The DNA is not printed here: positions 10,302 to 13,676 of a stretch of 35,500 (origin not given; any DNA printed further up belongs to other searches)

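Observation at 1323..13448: SusC/SusD locus whose only cargo genes are FG-GAP/ASPIC propellers: no GH/PL/CE and no regulator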

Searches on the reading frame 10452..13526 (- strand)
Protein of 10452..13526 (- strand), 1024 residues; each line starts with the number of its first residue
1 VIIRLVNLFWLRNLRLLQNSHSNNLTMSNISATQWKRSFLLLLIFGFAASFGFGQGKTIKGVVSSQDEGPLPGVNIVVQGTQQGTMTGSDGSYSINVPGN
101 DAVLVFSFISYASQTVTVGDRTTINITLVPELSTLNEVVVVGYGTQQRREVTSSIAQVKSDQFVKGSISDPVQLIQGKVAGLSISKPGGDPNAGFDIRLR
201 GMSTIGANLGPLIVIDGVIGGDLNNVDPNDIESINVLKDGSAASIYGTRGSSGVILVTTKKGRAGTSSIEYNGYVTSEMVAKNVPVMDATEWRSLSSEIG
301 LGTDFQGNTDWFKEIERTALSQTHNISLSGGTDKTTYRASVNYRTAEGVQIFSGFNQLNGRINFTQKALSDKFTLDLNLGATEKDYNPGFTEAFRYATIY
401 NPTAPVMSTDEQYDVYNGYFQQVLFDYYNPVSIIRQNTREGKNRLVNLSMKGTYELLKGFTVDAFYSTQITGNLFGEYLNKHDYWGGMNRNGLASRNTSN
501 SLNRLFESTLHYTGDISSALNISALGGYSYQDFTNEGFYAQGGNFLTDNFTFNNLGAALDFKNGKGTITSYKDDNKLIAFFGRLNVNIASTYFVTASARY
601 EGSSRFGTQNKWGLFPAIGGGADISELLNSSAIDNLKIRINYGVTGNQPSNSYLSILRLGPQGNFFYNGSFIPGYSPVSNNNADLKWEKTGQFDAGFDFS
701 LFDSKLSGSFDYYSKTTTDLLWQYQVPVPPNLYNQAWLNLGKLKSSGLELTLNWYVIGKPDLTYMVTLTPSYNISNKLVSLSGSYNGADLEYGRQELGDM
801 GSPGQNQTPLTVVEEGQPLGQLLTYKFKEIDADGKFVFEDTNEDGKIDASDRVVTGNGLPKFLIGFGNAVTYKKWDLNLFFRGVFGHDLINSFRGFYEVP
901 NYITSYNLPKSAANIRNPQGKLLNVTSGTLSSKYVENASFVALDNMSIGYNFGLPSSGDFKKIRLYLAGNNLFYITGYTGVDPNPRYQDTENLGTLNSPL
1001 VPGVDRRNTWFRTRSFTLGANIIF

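Call 3: search_protein_families(library=pfam, proteins=[window:10452-13526:-], max_evalue=0.01)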
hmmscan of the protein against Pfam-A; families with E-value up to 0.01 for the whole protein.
window:10452-13526:- (1024 aa): 5 families
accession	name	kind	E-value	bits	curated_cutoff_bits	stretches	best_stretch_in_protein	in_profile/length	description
PF13715.12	CarbopepD_reg_2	-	1.6e-17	63.8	32.2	1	59-140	1-88/88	CarboxypepD_reg-like domain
PF00593.30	TonB_dep_Rec_b-barrel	-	7e-15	56.2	27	1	426-972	42-436/436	TonB dependent receptor-like, beta-barrel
PF07715.20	Plug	-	3.5e-14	53.7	23.9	1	148-254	2-107/107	TonB-dependent Receptor Plug Domain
PF13620.12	CarboxypepD_reg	-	6.3e-11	42.9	32.3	1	58-128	1-81/82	Carboxypeptidase regulatory-like domain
PF25020.1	TTR_TEN1-4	-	0.0037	17.6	27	1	58-117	8-70/86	Teneurin TTR-like domain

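Call 5: search_protein_families(library=ncbifam, proteins=[window:10452-13526:-], max_evalue=0.01)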
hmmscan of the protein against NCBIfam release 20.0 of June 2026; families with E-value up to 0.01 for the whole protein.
window:10452-13526:- (1024 aa): 3 families
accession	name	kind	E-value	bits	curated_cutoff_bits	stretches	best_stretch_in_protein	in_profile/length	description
TIGR04056.1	OMP_RagA_SusC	subfamily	5.3e-203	677.1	368.25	1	57-1022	1-979/981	SusC/RagA family TonB-linked outer membrane protein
TIGR04057.1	SusC_RagA_signa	signature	2.3e-16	59.3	46.2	1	230-260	1-31/31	SusC/RagA subfamily TonB-dependent outer membrane receptor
NF053692.1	BamP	equivalog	0.0006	19.3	230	1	40-144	5-114/251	BamP family beta-barrel-assembly machinery protein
